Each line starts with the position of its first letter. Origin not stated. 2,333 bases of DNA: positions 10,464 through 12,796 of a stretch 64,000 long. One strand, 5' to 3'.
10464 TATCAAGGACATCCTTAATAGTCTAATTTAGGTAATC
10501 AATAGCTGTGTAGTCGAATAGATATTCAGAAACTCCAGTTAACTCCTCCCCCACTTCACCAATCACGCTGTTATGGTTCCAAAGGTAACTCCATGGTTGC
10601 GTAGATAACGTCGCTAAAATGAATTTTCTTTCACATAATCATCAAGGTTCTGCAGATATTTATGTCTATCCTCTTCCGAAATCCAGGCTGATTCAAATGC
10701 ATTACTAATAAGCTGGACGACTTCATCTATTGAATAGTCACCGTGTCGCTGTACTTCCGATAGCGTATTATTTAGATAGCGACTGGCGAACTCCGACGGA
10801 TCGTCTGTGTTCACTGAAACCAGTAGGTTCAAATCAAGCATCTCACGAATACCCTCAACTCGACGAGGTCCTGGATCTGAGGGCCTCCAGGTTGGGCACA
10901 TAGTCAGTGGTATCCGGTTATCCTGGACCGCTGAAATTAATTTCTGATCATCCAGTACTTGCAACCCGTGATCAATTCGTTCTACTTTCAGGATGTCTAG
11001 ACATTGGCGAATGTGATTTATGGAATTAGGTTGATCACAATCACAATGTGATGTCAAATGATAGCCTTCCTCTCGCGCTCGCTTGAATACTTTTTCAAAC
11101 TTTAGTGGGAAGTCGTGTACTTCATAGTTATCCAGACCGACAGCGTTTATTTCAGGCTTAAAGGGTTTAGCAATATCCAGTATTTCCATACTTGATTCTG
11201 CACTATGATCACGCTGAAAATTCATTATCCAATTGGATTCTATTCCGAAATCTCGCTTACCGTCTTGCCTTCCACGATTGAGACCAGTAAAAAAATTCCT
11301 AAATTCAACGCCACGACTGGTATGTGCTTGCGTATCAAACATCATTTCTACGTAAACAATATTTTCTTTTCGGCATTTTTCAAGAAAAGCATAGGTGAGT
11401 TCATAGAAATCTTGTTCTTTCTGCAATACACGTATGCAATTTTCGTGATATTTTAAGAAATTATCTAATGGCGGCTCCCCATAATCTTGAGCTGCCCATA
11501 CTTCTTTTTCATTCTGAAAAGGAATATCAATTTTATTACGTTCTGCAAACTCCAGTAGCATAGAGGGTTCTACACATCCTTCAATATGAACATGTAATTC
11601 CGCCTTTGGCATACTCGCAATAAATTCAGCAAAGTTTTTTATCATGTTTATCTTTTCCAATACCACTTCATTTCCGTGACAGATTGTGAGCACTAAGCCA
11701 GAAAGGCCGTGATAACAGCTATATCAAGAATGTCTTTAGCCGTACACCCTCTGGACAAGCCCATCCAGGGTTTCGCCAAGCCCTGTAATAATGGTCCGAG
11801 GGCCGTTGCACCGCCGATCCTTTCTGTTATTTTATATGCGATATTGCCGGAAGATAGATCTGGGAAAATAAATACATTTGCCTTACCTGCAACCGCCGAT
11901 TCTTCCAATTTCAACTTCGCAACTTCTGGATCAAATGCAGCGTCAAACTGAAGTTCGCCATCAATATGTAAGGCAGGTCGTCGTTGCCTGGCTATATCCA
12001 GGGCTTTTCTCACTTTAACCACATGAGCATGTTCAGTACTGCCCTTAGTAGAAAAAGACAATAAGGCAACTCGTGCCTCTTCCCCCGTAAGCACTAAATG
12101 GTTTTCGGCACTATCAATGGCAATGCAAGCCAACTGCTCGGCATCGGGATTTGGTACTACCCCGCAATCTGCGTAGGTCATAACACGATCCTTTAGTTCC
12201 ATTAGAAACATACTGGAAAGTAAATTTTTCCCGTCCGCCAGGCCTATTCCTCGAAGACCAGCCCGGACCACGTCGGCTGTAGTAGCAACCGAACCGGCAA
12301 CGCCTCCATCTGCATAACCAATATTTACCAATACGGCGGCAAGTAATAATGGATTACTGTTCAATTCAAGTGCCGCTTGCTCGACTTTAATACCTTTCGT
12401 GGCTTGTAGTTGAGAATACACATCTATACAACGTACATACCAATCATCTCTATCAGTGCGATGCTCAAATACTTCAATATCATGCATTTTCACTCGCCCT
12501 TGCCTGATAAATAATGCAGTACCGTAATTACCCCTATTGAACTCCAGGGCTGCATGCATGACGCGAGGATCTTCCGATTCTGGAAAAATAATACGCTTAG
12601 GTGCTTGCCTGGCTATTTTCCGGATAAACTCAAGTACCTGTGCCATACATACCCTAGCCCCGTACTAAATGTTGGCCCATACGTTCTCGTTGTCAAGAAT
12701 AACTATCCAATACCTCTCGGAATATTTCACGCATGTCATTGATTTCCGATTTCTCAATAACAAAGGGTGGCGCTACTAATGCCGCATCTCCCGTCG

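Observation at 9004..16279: Taurine / C2-sulfonate dissimilation module (MocR-TauR-like regulator, Tpa-like aminotransferase, Xsc-like ThDP enzyme, Pta) with an unexpected adenosine-deaminase-family gene and no transporter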

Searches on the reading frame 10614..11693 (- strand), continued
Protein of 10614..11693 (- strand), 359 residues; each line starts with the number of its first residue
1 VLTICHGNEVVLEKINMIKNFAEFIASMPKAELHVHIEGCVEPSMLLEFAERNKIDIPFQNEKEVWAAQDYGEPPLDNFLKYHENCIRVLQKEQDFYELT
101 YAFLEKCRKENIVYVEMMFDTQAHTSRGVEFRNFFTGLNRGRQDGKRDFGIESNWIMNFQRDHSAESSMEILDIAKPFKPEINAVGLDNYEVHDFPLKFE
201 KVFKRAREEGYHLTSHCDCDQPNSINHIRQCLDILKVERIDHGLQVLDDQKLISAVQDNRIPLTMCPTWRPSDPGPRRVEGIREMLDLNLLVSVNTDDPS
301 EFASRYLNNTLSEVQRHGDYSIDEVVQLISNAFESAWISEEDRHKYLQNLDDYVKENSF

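Call 72: find_encoding_contigs(protein=P0012, flank=10000, max_places=2)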
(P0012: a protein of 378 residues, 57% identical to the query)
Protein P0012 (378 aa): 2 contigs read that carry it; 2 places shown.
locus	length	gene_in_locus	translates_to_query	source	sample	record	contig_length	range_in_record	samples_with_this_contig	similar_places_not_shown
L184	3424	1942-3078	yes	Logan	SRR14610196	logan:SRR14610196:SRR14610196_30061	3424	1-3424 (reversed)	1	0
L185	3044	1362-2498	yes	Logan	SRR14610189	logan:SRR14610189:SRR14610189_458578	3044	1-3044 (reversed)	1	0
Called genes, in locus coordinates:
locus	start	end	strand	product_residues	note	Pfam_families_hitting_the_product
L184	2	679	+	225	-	?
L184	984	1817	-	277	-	PF00165:HTH_AraC, PF12833:HTH_18, PF00165:HTH_AraC (weak)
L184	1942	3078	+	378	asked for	PF00962:A_deaminase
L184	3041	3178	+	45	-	-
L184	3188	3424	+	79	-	?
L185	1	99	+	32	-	?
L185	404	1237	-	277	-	PF00165:HTH_AraC, PF12833:HTH_18, PF00165:HTH_AraC (weak)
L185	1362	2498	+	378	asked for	PF00962:A_deaminase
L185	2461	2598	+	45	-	-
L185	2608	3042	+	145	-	?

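Call 77: search_dna_similar(query=window:10617-11645:-, collection=plasmids, mode=protein, max_rows=30)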
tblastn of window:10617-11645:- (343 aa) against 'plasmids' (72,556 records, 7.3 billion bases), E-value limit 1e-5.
Records with a match: 112; places in all: 129; records where one place covers at least 80% of the query: 100.
Best place of each record, by identity: <60% 112.
By first word of the organism name: Lactiplantibacillus 12; Streptomyces 10; Clostridium 9; Vibrio 7; Acinetobacter 6; Phaeobacter 4; Escherichia 4; Sinorhizobium 4; Ralstonia 3; Salmonella 3; and 37 more.
By predicted mobility (MOB-suite, as given by PLSDB): non-mobilizable 74; mobilizable 24; conjugative 14.
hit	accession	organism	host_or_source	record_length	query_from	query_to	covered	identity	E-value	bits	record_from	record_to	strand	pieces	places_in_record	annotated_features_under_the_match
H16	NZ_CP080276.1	Phaeobacter piscinae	-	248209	4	339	98%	51.2%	1e-109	358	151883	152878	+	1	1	add: adenosine deaminase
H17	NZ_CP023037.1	Komagataeibacter saccharivorans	vinegar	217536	8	339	97%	41.7%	7e-81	275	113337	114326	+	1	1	add: adenosine deaminase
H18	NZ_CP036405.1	Komagataeibacter saccharivorans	whole organism,fruit fly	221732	8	339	97%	41.7%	7e-81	275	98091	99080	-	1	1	add: adenosine deaminase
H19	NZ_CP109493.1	Streptomyces sp. NBC_01435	-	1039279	1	338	99%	40.3%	1e-72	251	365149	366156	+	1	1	record has no annotation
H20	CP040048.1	Acinetobacter baumannii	Homo sapiens,blood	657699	4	334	97%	41.1%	3e-74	256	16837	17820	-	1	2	adenosine deaminase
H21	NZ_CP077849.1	Acinetobacter baumannii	Homo sapiens,Rectal swab_P28_BU14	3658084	4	334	97%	41.1%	3e-74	256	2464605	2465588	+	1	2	none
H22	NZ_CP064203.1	Acinetobacter baumannii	Homo sapiens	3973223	4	334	97%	41.1%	3e-74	256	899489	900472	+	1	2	none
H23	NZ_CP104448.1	Acinetobacter baumannii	Homo sapiens,sputum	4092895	4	334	97%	41.1%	3e-74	256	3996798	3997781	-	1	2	none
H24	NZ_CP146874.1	Lactiplantibacillus plantarum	Homo sapiens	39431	7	339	97%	40.7%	5e-71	246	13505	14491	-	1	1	add: adenosine deaminase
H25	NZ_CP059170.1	Lactiplantibacillus plantarum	culture,Ogi (red sorghum)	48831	7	339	97%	40.7%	5e-71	246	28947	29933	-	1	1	add: adenosine deaminase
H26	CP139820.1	Lactiplantibacillus plantarum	Homo sapiens,whole organism,milk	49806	7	339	97%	40.7%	5e-71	246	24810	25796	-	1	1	add: adenosine deaminase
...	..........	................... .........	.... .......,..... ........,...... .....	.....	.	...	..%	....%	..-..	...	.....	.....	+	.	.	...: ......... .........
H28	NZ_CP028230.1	Lactiplantibacillus plantarum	cell culture,young radish kimchi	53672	7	339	97%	40.7%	5e-71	246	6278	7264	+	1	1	add: adenosine deaminase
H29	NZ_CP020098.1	Lactiplantibacillus plantarum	-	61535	7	339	97%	40.7%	5e-71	246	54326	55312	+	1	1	add: adenosine deaminase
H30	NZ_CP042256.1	Lactiplantibacillus plantarum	food,fermented vegetable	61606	7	339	97%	40.7%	5e-71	246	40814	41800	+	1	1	add: adenosine deaminase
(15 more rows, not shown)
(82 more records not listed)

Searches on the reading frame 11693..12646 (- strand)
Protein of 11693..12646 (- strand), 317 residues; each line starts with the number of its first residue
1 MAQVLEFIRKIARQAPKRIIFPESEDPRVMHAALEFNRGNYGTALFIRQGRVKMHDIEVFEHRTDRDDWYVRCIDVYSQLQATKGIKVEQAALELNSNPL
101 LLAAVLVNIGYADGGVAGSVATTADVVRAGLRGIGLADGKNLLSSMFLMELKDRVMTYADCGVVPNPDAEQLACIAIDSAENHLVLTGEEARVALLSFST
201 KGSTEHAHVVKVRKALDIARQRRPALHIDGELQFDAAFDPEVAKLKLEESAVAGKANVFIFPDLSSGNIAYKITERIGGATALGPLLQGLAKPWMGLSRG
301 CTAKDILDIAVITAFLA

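Call 3: search_protein_families(library=pfam, proteins=[window:11693-12646:-])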
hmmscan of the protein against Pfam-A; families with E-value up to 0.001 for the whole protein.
window:11693-12646:- (317 aa): 1 family
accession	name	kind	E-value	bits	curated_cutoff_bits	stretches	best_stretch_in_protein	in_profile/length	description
PF01515.24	PTA_PTB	-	5.8e-98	328.6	24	1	5-314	3-319/319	Phosphate acetyl/butaryl transferase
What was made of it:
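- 11693..12646 (-): Phosphate acetyltransferase (Pta, short PTA_PTB-only form). Pfam PTA_PTB, E 6e-98 (call 3).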

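Call 4: search_protein_families(library=ncbifam, proteins=[window:11693-12646:-])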
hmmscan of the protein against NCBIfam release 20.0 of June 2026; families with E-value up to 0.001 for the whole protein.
window:11693-12646:- (317 aa): 9 families
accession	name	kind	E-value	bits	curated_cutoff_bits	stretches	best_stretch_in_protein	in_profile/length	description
NF007233.1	PRK09653.1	subfamily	3.2e-92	309.5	310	1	7-315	4-317/319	phosphotransacetylase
TIGR00651.1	pta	equivalog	9e-90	301.2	311.2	1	19-314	1-304/304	phosphate acetyltransferase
NF004167.0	PRK05632.1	equivalog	2e-87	294.4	418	1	10-315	391-701/708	phosphate acetyltransferase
NF009501.0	PRK12861.1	subfamily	3.6e-42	144.3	1178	1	6-313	437-756/764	NADP-dependent malic enzyme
NF004472.0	PRK05805.1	subfamily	9e-14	51.2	399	1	100-303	80-284/302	phosphate butyryltransferase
NF008852.0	PRK11890.1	subfamily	4.2e-13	49.1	413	1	142-299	126-285/315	phosphate acetyltransferase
TIGR02706.1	P_butyryltrans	equivalog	4.9e-13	48.9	410.5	1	101-303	77-280/294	phosphate butyryltransferase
NF006045.0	PRK08190.1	subfamily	4.2e-12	45.6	282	1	140-287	278-428/467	bifunctional enoyl-CoA hydratase/phosphate acetyltransferase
NF005837.0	PRK07742.1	equivalog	4.7e-10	39.2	409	1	81-304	62-284/299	phosphate butyryltransferase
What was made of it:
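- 11693..12646 (-): NCBIfam phosphotransacetylase 309.5 bits against 310, and TIGR00651 301 against 311 (call 4).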
